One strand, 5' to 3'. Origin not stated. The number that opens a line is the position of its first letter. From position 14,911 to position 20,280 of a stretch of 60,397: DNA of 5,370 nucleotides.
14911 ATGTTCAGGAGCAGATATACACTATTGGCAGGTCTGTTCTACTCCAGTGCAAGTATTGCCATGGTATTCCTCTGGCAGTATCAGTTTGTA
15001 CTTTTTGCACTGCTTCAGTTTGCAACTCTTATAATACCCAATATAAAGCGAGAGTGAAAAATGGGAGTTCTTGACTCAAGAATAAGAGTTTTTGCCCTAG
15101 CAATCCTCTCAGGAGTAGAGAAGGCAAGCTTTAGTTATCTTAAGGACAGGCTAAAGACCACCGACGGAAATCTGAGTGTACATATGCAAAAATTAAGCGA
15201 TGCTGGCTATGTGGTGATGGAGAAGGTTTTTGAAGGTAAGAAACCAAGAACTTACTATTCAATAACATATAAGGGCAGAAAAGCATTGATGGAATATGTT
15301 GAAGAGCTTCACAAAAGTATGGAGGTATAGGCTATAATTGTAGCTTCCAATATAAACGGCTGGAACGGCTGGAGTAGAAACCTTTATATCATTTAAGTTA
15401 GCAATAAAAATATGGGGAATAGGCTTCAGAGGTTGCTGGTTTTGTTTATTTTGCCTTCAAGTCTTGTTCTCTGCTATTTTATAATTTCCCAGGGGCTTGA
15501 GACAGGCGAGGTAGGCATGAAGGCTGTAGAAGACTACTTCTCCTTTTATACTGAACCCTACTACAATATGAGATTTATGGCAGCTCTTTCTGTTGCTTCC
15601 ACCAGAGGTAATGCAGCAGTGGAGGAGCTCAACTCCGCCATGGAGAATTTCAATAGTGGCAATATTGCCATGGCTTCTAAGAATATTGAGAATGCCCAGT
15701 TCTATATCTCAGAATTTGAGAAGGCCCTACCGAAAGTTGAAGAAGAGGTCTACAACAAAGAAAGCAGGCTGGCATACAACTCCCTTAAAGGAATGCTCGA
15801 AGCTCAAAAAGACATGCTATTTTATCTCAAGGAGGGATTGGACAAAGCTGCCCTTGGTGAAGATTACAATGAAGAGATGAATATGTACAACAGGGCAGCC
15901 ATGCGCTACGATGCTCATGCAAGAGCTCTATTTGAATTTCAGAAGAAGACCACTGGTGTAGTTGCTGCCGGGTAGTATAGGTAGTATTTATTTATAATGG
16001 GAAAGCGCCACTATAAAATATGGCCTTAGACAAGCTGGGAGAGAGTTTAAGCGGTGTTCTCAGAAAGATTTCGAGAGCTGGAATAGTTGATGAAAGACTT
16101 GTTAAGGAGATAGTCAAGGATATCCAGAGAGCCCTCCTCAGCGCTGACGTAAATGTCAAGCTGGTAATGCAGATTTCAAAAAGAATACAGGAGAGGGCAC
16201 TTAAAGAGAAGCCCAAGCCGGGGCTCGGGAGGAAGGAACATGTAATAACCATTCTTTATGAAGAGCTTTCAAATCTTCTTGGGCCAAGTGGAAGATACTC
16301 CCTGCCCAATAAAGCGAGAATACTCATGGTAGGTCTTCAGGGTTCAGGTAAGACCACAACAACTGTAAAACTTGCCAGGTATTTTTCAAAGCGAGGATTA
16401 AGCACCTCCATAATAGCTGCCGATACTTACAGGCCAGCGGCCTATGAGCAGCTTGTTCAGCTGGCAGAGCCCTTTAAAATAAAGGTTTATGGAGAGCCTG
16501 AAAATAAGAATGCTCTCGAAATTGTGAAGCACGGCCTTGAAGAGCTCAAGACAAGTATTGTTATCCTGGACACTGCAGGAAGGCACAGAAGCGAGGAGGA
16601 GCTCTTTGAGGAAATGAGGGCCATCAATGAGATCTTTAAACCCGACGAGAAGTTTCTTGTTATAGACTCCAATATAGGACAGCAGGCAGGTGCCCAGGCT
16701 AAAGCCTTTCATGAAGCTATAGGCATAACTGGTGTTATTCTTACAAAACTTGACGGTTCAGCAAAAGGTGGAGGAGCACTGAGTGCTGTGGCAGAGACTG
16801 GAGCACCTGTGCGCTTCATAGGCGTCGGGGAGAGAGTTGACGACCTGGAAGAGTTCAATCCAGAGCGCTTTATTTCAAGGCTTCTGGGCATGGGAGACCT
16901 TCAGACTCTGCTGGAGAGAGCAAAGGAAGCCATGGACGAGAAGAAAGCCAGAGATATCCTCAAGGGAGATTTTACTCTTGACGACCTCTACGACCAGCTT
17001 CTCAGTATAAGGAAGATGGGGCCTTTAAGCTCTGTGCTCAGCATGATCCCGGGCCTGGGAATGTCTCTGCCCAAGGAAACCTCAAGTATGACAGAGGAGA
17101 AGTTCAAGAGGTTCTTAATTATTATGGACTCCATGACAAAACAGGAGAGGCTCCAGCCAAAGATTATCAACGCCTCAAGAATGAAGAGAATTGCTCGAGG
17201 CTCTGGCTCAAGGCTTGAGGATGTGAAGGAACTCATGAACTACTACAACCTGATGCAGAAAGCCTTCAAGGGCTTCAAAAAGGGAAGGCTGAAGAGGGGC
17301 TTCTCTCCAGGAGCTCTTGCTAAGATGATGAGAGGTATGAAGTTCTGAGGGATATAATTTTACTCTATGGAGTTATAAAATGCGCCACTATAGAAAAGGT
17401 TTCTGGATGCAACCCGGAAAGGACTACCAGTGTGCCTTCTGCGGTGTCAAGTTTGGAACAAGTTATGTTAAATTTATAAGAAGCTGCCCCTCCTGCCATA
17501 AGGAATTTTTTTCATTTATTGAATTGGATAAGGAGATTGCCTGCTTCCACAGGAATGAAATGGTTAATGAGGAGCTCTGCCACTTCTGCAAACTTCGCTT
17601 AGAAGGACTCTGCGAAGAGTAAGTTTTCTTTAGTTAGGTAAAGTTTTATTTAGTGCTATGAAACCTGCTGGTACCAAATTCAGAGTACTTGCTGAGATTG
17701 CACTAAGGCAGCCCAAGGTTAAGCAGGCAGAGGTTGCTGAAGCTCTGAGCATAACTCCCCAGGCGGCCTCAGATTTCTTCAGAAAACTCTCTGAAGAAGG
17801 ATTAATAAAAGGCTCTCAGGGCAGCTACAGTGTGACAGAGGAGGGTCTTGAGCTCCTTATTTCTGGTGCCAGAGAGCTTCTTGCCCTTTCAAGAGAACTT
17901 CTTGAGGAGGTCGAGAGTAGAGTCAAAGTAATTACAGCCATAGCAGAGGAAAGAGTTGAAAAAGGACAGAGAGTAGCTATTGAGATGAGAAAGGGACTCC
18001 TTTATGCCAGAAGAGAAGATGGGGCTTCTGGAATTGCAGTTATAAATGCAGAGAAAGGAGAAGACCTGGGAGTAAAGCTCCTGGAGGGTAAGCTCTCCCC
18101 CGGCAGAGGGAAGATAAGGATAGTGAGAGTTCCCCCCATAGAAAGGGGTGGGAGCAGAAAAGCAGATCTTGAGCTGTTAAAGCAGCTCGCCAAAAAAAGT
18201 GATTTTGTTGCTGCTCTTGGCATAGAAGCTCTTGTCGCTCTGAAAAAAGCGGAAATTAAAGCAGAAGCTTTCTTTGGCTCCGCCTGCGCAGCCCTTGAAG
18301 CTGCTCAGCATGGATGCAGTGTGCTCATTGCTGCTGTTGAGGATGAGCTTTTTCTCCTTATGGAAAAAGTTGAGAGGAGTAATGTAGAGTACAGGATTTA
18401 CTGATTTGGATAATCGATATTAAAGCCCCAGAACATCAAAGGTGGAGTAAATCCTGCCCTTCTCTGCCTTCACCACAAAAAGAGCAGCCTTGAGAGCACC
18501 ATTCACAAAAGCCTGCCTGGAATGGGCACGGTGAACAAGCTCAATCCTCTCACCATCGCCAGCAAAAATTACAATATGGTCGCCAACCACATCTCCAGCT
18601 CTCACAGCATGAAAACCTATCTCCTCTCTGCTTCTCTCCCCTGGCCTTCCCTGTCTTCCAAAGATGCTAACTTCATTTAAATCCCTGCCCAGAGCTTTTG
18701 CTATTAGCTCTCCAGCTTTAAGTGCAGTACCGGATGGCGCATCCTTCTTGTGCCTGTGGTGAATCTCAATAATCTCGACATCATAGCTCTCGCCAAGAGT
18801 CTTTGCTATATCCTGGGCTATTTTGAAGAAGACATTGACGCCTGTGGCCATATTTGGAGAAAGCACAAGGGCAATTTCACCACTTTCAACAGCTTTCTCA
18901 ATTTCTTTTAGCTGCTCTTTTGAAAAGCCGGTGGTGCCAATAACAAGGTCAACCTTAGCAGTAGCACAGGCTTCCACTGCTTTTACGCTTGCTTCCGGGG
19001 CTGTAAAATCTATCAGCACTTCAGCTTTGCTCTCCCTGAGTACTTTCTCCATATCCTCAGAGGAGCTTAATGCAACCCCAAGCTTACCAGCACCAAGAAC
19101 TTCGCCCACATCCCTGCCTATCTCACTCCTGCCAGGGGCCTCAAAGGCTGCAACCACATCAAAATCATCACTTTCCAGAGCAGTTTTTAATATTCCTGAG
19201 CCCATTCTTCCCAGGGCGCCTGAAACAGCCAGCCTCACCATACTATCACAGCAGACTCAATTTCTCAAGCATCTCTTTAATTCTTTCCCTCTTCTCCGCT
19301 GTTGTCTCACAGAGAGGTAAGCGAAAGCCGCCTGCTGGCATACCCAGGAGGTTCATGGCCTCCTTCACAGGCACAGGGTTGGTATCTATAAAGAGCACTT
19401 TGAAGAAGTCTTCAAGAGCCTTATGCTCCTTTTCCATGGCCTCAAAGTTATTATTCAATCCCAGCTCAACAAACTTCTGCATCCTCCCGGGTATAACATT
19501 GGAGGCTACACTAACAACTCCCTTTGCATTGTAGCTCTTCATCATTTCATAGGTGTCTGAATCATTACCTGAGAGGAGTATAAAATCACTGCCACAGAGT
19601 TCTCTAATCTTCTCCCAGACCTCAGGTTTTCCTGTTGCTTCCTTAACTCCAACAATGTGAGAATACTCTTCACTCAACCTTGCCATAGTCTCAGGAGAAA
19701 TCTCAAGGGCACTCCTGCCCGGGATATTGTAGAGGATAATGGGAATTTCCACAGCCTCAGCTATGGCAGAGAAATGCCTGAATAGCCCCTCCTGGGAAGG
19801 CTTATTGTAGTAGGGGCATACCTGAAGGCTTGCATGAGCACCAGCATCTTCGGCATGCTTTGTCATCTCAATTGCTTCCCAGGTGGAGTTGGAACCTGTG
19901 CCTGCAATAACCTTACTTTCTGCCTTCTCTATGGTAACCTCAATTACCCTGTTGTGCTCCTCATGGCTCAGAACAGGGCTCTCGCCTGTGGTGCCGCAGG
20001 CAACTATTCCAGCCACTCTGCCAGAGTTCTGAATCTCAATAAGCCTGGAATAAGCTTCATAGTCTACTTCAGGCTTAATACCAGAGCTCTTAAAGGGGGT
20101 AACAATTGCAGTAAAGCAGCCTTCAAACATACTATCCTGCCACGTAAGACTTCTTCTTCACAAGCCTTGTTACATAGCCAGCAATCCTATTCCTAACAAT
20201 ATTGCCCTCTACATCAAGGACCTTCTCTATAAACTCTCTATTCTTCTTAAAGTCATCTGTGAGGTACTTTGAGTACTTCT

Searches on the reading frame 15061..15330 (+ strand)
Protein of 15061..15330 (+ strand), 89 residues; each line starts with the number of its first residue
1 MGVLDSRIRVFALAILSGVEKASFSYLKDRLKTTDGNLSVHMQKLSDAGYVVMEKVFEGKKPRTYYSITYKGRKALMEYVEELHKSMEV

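Call 56: search_protein_families(library=pfam, proteins=[window:15061-15330:+], max_evalue=0.001)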
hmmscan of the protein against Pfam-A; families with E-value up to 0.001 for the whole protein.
window:15061-15330:+ (89 aa): 2 families
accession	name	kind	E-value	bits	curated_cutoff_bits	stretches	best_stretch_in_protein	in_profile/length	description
PF13601.12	HTH_34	-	1.3e-28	99.4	27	1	8-85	1-78/80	Winged helix DNA-binding domain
PF03551.20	PadR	-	1.3e-05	25.5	27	1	32-77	28-74/75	Transcriptional regulator PadR-like family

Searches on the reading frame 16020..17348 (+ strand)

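Call 56: search_protein_families(library=pfam, proteins=[window:16020-17348:+], max_evalue=0.001)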
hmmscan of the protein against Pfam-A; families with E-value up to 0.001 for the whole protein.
window:16020-17348:+ (442 aa): 7 families
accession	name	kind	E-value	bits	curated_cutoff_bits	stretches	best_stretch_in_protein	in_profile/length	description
PF00448.28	SRP54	-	9.4e-73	244.5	22.7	1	100-290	3-196/196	SRP54-type protein, GTPase domain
PF02978.25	SRP_SPB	-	1.1e-31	109.5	27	1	317-415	1-90/91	Signal peptide binding domain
PF02881.24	SRP54_N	-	7.4e-19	68.2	22.4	1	6-83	1-75/75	SRP54-type protein, helical bundle domain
PF01656.29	CbiA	-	1.5e-07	31.9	25.4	1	108-269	9-108/125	CobQ/CobB/MinD/ParA nucleotide binding domain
PF01591.24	6PF2K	-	1.2e-05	25.2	27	1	97-172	12-91/223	6-phosphofructo-2-kinase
PF13401.12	AAA_22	-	0.00017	22.4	27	1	101-207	8-111/130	AAA domain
PF06414.18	Zeta_toxin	-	0.00059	19.8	22.3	0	98-188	16-105/199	Zeta toxin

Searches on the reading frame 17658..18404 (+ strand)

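Call 56: search_protein_families(library=pfam, proteins=[window:17658-18404:+], max_evalue=0.001)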
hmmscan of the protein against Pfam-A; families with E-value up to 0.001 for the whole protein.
window:17658-18404:+ (248 aa): 7 families
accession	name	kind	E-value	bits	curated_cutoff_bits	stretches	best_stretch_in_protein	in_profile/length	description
PF25211.1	DUF7839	-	1.5e-26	92.9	27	1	150-247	4-101/101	Domain of unknown function (DUF7839)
PF13412.12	HTH_24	-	2.7e-05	24.1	21.9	1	6-51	4-48/48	Winged helix-turn-helix DNA-binding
PF12802.13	MarR_2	-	3.8e-05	24.2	27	1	6-51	6-51/61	MarR family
PF25213.1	HVO_A0261_N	-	8.2e-05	22.8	35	0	15-63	19-67/86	HVO_A0261 N-terminal domain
PF13545.12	HTH_Crp_2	-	0.00029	21.2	27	1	20-56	22-57/70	Crp-like helix-turn-helix domain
PF14947.12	HTH_45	-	0.0003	21.2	25.5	1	28-67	27-66/77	Winged helix-turn-helix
PF02082.26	Rrf2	-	0.0008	20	30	0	8-56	9-59/132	Iron-dependent Transcriptional regulator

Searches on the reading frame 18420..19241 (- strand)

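Call 56: search_protein_families(library=pfam, proteins=[window:18420-19241:-], max_evalue=0.001)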
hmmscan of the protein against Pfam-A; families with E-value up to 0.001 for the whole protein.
window:18420-19241:- (273 aa): 2 families
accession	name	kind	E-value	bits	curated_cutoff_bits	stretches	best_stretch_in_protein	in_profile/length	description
PF05173.19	DapB_C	-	4e-45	153.2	27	1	134-271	1-121/121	Dihydrodipicolinate reductase, C-terminus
PF01113.26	DapB_N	-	4.4e-36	124.2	25.6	1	2-131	1-124/124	Dihydrodipicolinate reductase, N-terminus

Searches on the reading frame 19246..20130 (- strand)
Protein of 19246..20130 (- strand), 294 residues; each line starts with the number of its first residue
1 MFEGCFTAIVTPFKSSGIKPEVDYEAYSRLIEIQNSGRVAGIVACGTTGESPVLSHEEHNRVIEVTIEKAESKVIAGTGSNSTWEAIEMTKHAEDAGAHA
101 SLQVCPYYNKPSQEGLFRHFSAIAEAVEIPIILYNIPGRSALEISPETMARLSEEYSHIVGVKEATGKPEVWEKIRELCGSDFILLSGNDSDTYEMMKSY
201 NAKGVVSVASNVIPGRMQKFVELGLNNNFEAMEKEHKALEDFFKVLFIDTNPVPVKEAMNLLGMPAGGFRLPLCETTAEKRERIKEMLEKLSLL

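Call 56: search_protein_families(library=pfam, proteins=[window:19246-20130:-], max_evalue=0.001)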
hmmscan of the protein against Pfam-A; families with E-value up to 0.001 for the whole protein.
window:19246-20130:- (294 aa): 1 family
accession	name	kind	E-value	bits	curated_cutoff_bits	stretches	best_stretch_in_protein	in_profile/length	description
PF00701.28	DHDPS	-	5.1e-83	278.6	22.1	1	2-290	2-288/289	Dihydrodipicolinate synthetase family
